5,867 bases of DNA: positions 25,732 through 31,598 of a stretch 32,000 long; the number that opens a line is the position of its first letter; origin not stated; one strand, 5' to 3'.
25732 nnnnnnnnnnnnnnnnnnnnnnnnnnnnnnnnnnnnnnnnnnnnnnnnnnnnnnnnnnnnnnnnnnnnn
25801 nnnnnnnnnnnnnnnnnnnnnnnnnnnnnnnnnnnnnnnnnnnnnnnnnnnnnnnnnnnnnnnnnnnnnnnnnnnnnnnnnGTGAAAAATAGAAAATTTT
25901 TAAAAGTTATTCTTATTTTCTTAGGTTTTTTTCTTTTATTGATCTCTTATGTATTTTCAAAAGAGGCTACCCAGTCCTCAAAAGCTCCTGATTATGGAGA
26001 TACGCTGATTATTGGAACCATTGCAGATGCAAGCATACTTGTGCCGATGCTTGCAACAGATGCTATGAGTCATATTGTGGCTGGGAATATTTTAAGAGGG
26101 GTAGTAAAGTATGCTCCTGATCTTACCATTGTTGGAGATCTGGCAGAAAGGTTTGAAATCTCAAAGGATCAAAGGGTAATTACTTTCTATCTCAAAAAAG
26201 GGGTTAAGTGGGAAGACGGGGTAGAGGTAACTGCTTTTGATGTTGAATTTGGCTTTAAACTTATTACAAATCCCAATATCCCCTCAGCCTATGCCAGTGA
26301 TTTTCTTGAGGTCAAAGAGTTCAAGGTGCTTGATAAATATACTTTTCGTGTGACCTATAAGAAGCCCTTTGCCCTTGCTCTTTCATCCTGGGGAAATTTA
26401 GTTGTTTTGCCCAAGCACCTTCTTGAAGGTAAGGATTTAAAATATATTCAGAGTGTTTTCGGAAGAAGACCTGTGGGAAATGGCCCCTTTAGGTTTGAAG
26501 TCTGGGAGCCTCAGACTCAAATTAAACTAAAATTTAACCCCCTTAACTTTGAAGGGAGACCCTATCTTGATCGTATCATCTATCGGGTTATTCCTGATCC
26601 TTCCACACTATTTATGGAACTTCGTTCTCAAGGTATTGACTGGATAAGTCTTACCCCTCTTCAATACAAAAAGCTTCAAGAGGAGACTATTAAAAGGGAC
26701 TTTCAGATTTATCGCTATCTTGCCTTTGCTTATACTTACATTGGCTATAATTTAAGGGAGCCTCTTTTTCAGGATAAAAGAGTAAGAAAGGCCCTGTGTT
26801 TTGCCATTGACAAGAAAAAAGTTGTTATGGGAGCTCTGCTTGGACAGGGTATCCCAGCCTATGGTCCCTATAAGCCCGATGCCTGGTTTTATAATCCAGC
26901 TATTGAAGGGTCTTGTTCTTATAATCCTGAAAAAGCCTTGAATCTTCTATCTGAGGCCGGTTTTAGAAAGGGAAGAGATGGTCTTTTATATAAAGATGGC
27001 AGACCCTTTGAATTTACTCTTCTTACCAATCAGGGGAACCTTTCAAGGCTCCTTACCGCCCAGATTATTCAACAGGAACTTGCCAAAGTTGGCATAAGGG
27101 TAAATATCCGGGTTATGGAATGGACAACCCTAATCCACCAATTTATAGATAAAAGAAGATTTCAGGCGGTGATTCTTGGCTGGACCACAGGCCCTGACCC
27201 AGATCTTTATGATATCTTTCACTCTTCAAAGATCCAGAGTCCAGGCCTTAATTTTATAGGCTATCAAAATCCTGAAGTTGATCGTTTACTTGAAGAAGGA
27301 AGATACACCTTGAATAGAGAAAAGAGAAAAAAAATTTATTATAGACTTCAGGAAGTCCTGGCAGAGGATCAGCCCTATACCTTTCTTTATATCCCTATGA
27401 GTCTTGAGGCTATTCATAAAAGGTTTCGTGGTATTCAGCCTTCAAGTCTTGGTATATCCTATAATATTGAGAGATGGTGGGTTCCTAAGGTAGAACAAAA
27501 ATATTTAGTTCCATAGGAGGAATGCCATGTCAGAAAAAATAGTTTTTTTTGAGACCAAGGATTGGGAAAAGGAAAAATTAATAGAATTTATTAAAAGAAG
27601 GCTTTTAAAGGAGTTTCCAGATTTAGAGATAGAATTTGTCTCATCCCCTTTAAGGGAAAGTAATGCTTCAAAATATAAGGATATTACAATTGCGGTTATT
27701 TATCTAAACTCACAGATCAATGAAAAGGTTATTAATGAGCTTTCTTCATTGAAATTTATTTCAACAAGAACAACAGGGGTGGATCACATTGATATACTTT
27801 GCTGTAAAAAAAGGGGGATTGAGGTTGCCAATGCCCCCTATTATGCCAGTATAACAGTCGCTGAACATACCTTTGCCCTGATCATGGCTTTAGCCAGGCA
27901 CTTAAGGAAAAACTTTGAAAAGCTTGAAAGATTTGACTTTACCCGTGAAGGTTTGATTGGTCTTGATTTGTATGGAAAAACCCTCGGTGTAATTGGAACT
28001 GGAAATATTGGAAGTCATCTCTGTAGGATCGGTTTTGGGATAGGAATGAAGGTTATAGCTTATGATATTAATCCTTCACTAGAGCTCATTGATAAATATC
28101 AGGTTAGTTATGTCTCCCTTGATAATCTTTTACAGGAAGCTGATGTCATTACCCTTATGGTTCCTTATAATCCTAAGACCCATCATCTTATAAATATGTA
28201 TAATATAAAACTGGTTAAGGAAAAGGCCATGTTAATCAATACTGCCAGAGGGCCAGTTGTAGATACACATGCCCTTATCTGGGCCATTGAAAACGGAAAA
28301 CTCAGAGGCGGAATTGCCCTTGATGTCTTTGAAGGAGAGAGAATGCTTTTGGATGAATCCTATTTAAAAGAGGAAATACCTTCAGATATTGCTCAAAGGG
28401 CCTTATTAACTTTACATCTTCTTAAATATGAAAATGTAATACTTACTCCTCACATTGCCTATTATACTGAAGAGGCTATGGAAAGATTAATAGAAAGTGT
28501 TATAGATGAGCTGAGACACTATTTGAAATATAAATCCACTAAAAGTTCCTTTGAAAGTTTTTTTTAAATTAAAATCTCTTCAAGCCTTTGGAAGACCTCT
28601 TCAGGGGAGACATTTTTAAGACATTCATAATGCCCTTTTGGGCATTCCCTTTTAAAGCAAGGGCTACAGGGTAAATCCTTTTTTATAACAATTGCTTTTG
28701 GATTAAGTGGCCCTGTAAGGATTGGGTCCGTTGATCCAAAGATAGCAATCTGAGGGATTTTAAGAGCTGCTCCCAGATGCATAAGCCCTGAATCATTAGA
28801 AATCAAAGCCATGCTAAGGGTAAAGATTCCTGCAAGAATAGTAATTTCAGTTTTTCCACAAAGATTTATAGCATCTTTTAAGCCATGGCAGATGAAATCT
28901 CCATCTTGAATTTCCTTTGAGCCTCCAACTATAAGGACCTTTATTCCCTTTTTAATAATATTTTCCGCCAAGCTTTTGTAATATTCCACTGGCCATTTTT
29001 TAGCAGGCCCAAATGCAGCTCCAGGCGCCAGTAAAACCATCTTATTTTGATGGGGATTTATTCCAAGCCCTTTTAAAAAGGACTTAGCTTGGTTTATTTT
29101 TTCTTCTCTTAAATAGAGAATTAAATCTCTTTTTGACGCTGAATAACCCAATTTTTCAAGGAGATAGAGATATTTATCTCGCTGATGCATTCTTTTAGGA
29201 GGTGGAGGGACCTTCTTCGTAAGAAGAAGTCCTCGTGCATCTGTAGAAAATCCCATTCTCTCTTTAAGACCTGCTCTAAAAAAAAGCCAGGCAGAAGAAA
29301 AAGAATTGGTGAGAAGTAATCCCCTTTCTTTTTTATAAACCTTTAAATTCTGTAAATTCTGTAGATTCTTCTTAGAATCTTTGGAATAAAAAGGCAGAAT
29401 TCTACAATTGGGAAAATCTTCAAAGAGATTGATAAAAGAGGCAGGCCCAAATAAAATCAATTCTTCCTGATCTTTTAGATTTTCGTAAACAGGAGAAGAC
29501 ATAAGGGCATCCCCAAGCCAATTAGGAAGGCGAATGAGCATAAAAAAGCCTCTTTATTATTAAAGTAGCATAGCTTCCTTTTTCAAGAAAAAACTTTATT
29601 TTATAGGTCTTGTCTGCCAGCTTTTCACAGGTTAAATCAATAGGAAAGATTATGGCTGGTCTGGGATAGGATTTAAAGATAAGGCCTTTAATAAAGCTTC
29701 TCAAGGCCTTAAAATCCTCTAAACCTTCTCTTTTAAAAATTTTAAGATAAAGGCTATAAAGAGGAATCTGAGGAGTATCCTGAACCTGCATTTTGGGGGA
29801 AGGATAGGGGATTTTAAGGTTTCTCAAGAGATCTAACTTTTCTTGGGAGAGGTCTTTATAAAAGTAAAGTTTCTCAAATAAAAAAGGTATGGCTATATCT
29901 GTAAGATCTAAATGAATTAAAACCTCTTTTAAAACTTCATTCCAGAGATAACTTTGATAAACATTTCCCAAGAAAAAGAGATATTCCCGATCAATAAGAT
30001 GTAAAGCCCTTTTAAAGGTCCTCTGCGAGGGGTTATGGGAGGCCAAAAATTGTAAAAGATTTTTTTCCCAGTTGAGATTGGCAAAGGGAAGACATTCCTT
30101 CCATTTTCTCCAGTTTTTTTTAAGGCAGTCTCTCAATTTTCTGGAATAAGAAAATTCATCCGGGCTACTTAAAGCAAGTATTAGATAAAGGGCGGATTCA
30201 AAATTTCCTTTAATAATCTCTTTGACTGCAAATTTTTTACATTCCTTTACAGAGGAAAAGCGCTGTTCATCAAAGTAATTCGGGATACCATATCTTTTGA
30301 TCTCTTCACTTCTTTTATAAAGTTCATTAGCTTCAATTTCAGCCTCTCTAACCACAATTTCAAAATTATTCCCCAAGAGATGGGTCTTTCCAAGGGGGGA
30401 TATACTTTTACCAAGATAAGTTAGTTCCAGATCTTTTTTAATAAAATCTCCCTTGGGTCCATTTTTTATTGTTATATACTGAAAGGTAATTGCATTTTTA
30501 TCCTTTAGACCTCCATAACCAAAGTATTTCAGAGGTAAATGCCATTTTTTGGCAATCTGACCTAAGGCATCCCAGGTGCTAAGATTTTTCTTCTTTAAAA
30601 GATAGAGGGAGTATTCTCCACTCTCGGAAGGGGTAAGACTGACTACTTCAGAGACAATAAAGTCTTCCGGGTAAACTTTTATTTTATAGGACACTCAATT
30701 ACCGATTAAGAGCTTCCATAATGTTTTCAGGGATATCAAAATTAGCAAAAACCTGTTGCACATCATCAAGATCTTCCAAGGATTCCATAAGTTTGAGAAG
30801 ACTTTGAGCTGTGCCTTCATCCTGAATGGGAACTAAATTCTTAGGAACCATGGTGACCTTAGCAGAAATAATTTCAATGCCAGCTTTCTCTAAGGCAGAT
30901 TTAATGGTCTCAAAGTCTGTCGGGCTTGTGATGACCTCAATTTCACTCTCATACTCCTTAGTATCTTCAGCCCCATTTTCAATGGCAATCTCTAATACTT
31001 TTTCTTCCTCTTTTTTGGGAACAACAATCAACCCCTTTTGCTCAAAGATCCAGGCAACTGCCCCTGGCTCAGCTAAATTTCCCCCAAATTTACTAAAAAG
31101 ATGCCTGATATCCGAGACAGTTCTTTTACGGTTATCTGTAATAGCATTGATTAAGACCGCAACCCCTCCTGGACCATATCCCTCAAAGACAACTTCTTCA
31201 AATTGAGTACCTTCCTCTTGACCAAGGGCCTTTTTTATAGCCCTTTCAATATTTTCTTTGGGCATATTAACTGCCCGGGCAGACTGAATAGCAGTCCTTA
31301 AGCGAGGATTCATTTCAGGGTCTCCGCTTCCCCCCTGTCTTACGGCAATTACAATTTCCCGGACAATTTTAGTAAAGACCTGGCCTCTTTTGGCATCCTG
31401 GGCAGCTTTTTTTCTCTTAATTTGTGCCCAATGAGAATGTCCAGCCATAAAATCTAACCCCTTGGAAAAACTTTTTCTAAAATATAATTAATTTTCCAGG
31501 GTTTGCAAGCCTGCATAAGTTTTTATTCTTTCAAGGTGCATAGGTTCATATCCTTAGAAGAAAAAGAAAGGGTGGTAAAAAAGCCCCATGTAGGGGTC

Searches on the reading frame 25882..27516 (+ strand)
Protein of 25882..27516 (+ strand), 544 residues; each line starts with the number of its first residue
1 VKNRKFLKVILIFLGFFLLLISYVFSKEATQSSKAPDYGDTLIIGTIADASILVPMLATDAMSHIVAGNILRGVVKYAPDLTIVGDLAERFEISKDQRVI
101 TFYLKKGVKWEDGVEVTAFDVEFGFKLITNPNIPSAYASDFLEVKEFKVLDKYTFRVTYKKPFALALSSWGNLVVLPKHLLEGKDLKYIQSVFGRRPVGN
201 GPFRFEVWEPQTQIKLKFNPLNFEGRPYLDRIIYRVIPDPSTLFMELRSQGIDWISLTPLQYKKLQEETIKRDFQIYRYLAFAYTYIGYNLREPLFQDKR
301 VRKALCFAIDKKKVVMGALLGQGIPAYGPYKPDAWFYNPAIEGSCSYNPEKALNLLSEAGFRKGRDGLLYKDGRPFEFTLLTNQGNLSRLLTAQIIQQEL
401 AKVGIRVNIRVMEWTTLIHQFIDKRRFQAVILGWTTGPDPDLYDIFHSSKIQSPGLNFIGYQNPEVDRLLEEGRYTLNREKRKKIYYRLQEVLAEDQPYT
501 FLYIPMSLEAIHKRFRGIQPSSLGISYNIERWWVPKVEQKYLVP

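Call 40: search_protein_families(library=pfam, proteins=[window:25882-27516:+], max_evalue=0.001)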
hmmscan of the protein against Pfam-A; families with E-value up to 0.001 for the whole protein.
window:25882-27516:+ (544 aa): 1 family
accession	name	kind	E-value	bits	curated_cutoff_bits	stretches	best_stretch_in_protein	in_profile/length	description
PF00496.27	SBP_bac_5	-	2.1e-86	290.8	32.4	1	82-443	1-358/368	Bacterial extracellular solute-binding proteins, family 5 Middle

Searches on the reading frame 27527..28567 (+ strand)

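Call 40: search_protein_families(library=pfam, proteins=[window:27527-28567:+], max_evalue=0.001)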
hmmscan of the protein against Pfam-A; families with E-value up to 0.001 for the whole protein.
window:27527-28567:+ (346 aa): 3 families
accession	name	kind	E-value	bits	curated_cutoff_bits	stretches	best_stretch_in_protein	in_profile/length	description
PF02826.25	2-Hacid_dh_C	-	2.3e-48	164.3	25.1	1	116-311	1-178/178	D-isomer specific 2-hydroxyacid dehydrogenase, NAD binding domain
PF00389.36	2-Hacid_dh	-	1.5e-29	102.8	24.6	1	24-339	17-130/134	D-isomer specific 2-hydroxyacid dehydrogenase, catalytic domain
PF03446.21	NAD_binding_2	-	2.3e-06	28.2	21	1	153-240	2-93/161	NAD binding domain of 6-phosphogluconate dehydrogenase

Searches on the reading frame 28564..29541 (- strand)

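Call 40: search_protein_families(library=pfam, proteins=[window:28564-29541:-], max_evalue=0.001)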
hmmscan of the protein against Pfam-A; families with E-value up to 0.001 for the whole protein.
window:28564-29541:- (325 aa): 1 family
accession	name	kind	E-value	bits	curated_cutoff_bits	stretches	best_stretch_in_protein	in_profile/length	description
PF01075.23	Glyco_transf_9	-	2e-44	152.2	22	1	64-305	6-246/247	Glycosyltransferase family 9 (heptosyltransferase)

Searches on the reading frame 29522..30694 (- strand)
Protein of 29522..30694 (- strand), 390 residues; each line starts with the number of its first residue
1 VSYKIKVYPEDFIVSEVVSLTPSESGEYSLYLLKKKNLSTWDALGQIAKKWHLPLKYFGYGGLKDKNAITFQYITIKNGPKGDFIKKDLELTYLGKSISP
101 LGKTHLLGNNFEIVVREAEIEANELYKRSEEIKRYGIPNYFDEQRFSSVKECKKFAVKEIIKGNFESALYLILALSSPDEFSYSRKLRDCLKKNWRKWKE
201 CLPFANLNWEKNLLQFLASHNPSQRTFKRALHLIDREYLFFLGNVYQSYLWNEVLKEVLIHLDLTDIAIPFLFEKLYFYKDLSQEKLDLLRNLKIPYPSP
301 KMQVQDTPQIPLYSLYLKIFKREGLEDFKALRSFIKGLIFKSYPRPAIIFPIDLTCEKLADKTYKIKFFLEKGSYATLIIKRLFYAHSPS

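Call 40: search_protein_families(library=pfam, proteins=[window:29522-30694:-], max_evalue=0.001)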
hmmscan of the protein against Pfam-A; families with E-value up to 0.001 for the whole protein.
window:29522-30694:- (390 aa): 1 family
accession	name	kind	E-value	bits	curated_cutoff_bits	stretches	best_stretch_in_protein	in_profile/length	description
PF01142.23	TruD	-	3.5e-59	201.1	27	1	4-382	17-411/412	tRNA pseudouridine synthase D (TruD)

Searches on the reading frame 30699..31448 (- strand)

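Call 40: search_protein_families(library=pfam, proteins=[window:30699-31448:-], max_evalue=0.001)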
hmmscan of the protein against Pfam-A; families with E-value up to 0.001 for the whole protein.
window:30699-31448:- (249 aa): 2 families
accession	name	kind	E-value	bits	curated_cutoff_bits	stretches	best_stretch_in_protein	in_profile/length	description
PF01709.26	Transcrip_reg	-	1.2e-58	197.7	27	1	83-237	1-160/160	TACO1/YebC second and third domain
PF20772.2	TACO1_YebC_N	-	4.7e-34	117.1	36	1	5-76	1-72/73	TACO1/YebC protein N-terminal domain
